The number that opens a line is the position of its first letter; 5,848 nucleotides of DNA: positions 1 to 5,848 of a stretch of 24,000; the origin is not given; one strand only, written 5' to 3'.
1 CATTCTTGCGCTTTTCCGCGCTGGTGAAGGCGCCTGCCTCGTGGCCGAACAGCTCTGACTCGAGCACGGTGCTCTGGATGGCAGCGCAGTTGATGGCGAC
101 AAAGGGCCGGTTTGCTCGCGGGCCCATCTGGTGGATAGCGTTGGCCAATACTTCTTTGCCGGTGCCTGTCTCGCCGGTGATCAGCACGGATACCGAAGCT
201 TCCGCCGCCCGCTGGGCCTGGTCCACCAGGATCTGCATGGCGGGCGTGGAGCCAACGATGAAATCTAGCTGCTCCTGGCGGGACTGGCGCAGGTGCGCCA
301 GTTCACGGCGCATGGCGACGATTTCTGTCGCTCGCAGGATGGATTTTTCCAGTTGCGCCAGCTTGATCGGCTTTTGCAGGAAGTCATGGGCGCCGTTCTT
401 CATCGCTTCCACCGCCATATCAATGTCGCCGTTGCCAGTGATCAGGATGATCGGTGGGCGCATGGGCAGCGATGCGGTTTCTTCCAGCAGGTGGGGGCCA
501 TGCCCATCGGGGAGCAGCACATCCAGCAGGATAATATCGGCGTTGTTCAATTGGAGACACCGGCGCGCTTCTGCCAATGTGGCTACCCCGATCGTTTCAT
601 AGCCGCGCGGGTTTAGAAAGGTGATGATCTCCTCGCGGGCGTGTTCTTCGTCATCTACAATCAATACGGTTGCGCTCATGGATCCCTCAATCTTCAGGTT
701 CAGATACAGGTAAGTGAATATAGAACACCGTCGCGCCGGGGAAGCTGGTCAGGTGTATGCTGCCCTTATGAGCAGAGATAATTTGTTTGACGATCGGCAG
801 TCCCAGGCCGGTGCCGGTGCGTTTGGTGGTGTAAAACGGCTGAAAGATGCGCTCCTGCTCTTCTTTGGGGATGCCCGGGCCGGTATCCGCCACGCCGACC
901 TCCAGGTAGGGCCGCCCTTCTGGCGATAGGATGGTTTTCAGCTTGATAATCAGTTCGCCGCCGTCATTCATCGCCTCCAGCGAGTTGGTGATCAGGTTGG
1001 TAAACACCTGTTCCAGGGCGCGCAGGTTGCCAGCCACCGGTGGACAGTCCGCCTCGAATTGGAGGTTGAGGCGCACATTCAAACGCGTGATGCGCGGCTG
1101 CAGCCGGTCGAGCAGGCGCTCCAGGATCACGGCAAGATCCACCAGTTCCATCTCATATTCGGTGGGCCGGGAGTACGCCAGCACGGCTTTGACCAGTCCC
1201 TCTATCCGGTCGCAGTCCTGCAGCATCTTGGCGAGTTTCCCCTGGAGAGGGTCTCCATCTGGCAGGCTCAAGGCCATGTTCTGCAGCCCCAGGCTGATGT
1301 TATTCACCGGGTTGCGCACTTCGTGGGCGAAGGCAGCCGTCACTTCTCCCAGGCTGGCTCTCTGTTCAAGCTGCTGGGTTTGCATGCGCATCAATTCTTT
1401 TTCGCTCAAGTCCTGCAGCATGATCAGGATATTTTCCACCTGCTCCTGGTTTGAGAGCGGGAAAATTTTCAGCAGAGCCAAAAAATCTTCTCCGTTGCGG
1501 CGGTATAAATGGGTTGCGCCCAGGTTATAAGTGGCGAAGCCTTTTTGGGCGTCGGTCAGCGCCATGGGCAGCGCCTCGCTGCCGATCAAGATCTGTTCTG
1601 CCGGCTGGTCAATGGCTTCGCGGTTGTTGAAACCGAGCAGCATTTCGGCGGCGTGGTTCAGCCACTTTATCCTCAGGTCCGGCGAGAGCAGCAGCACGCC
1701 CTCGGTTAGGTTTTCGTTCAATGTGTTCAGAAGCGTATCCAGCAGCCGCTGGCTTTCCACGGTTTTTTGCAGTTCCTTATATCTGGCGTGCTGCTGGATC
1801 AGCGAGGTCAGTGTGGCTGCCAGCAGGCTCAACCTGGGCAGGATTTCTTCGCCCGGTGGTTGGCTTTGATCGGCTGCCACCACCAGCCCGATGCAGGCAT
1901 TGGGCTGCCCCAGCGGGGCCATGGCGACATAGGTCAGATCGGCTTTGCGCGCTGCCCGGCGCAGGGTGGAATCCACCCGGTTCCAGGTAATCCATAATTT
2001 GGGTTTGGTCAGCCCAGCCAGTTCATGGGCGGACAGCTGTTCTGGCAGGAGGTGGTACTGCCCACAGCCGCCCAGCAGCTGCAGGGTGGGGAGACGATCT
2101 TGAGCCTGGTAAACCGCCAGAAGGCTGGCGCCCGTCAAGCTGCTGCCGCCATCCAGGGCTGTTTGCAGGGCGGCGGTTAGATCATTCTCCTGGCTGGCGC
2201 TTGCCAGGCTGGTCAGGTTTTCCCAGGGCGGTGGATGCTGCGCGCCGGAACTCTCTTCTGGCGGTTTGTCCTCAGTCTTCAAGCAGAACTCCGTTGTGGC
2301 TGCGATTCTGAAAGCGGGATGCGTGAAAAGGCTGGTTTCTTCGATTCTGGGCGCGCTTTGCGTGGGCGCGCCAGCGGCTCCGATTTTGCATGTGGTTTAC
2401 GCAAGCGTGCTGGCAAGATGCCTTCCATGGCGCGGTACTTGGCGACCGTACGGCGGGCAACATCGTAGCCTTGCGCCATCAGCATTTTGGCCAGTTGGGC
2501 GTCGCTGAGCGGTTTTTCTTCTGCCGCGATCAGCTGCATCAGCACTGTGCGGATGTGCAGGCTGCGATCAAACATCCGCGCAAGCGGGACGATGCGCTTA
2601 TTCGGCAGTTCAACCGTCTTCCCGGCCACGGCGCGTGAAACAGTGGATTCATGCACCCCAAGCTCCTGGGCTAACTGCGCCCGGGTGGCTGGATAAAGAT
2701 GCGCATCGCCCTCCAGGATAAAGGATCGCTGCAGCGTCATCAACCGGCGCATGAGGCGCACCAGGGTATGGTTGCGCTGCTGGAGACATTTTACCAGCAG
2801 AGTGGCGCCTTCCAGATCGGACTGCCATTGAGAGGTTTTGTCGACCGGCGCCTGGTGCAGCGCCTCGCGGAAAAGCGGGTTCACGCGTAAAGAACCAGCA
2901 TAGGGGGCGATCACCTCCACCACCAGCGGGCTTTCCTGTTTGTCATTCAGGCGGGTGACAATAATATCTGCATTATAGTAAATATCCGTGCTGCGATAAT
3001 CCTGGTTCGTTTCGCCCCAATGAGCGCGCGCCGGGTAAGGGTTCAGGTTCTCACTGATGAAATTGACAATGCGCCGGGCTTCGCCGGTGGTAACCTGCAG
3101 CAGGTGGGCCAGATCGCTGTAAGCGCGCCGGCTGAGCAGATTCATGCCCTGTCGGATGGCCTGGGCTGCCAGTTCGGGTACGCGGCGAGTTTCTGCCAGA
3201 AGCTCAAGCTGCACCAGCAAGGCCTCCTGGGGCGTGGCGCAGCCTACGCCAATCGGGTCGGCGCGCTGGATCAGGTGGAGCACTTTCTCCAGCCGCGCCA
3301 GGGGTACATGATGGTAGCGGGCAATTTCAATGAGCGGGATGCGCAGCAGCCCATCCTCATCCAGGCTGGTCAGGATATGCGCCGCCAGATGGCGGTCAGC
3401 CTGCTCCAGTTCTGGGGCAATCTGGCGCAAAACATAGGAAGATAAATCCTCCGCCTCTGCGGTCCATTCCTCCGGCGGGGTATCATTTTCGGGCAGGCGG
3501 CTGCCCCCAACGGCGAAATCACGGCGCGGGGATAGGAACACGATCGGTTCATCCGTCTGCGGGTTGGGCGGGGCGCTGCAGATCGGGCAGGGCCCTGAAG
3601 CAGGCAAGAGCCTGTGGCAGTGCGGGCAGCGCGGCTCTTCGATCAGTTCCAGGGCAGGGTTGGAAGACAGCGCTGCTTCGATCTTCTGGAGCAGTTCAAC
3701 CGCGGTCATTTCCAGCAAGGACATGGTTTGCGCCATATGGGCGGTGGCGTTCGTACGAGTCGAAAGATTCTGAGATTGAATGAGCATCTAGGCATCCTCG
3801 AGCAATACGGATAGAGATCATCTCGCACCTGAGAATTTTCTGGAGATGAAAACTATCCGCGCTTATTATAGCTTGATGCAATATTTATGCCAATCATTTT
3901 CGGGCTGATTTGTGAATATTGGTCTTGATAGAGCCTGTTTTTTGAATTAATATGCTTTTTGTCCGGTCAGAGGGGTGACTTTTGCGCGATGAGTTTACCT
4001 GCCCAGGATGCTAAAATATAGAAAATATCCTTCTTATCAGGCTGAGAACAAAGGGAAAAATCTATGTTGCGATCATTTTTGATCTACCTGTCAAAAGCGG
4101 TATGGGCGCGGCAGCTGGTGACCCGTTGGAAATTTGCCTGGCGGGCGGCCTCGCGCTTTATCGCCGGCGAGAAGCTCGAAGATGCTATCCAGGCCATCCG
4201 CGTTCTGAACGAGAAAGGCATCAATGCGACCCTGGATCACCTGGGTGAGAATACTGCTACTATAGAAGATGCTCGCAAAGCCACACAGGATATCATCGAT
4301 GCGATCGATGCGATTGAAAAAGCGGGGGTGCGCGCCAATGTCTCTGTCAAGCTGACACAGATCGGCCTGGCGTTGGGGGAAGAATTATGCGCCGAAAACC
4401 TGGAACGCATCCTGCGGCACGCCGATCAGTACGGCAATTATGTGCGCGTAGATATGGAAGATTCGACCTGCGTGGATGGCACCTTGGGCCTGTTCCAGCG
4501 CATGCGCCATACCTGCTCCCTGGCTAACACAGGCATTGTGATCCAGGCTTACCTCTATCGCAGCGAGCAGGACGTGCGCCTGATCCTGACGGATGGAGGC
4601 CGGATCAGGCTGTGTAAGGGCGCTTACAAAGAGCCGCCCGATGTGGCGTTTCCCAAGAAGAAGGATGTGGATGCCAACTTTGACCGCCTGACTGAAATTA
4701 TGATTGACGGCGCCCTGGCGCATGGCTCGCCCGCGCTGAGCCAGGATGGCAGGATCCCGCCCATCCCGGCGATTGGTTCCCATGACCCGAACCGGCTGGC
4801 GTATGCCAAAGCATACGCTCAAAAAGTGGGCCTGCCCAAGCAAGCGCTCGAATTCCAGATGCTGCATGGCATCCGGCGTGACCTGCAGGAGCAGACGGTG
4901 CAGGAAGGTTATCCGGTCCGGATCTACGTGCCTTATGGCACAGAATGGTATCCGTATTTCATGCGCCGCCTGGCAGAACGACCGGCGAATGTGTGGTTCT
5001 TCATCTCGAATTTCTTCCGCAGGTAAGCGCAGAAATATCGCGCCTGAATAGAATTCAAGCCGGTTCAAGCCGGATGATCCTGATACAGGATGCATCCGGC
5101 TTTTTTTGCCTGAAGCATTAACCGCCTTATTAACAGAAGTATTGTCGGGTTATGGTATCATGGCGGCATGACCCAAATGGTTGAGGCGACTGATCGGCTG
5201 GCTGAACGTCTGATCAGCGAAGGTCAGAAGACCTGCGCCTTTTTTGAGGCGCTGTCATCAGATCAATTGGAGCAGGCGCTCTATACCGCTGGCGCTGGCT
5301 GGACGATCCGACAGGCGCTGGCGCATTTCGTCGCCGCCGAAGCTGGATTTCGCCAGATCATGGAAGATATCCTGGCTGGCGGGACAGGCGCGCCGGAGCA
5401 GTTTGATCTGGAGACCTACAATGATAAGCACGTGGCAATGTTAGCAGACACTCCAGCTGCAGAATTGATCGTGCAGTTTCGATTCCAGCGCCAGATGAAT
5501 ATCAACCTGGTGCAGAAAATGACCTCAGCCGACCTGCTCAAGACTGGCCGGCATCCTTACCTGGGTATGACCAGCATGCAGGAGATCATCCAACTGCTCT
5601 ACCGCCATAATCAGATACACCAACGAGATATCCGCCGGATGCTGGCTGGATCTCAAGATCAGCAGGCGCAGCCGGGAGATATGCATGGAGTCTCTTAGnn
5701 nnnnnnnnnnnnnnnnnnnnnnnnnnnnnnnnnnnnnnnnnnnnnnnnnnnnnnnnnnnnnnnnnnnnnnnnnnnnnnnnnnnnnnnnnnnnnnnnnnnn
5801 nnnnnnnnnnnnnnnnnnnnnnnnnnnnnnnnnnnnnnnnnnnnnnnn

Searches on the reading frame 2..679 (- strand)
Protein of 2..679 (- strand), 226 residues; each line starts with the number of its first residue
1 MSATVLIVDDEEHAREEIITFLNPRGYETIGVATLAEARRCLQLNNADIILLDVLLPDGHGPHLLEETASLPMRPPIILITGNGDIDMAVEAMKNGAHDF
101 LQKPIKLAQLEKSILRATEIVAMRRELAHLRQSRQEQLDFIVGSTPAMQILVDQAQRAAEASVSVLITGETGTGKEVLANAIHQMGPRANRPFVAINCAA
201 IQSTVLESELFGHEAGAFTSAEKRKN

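Call 75: search_protein_families(library=pfam, proteins=[window:2-679:-], max_evalue=0.001)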
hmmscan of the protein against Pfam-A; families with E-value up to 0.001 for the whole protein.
window:2-679:- (226 aa): 3 families
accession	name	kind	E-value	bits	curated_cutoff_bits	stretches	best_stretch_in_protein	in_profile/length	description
PF00158.32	Sigma54_activat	-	1.1e-30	106.9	20.2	1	141-225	1-85/168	Sigma-54 interaction domain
PF00072.30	Response_reg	-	1.1e-24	87.2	30.2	1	5-114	1-110/111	Response regulator receiver domain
PF14532.12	Sigma54_activ_2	-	4.2e-09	37.2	25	1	142-208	1-67/138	Sigma-54 interaction domain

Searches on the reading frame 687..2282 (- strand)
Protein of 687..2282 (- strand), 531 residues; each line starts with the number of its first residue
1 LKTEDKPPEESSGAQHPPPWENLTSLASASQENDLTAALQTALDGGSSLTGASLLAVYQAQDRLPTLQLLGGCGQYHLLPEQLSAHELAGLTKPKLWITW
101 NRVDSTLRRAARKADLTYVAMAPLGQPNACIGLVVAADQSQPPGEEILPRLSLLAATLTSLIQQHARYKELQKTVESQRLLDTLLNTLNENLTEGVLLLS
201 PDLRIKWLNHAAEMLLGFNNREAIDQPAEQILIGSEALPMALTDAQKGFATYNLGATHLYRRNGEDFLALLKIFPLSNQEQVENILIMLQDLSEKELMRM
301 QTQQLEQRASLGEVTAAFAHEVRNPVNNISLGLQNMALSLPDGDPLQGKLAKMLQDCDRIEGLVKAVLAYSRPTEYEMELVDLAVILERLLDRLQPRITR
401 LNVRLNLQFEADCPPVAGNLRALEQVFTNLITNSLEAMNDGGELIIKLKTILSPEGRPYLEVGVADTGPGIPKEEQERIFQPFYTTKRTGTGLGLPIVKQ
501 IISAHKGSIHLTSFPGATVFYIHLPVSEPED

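Call 48: search_protein_families(library=pfam, proteins=[window:687-2282:-], max_evalue=0.00001)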
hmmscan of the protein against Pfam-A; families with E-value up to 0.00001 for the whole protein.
window:687-2282:- (531 aa): 3 families
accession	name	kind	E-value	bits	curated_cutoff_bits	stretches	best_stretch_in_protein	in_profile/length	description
PF02518.31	HATPase_c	-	7.1e-25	88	26.4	1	420-527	3-110/111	Histidine kinase-, DNA gyrase B-, and HSP90-like ATPase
PF00512.31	HisKA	-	1.5e-07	31.8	26.9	1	311-373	2-63/66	His Kinase A (phospho-acceptor) domain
PF13426.13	PAS_9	-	4.7e-07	30.5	27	1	194-294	2-103/103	PAS domain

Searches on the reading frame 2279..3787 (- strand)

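Call 48: search_protein_families(library=pfam, proteins=[window:2279-3787:-], max_evalue=0.00001)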
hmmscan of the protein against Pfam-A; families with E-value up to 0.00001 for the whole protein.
window:2279-3787:- (502 aa): 3 families
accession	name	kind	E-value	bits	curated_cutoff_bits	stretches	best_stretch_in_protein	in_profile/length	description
PF04552.19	Sigma54_DBD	-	2e-30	106.1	22.8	1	322-464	5-159/160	Sigma-54, DNA binding domain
PF04963.19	Sigma54_CBD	-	7.7e-30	104.4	22.9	1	106-284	3-175/185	Sigma-54 factor, core binding domain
PF00309.25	Sigma54_AID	-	3.3e-07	30.5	23.8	1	4-48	2-46/46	Sigma-54 factor, Activator interacting domain (AID)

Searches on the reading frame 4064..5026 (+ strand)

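Call 75: search_protein_families(library=pfam, proteins=[window:4064-5026:+], max_evalue=0.001)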
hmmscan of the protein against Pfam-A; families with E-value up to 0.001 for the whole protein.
window:4064-5026:+ (320 aa): 1 family
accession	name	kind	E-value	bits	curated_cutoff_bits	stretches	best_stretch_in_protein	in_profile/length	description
PF01619.24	Pro_dh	-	1.9e-38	133.1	27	1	42-310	2-273/278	Proline dehydrogenase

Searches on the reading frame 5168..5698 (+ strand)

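Call 75: search_protein_families(library=pfam, proteins=[window:5168-5698:+], max_evalue=0.001)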
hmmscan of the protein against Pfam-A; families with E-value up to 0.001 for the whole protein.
window:5168-5698:+ (176 aa): 5 families
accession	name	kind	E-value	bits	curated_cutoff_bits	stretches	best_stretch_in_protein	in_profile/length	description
PF12867.12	DinB_2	-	1.4e-12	48.6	24.8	1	21-154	8-127/128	DinB superfamily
PF11716.13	MDMPI_N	-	1.7e-05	26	24.2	1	23-155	9-139/140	Mycothiol maleylpyruvate isomerase N-terminal domain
PF05163.17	DinB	-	0.00013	22.4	23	1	4-84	1-75/165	DinB family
PF08020.16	DUF1706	-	0.0002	21.8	24.2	1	11-143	10-148/166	Protein of unknown function (DUF1706)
PF05305.19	DUF732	-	0.00035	21.4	22.4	1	10-57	19-65/72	Protein of unknown function (DUF732)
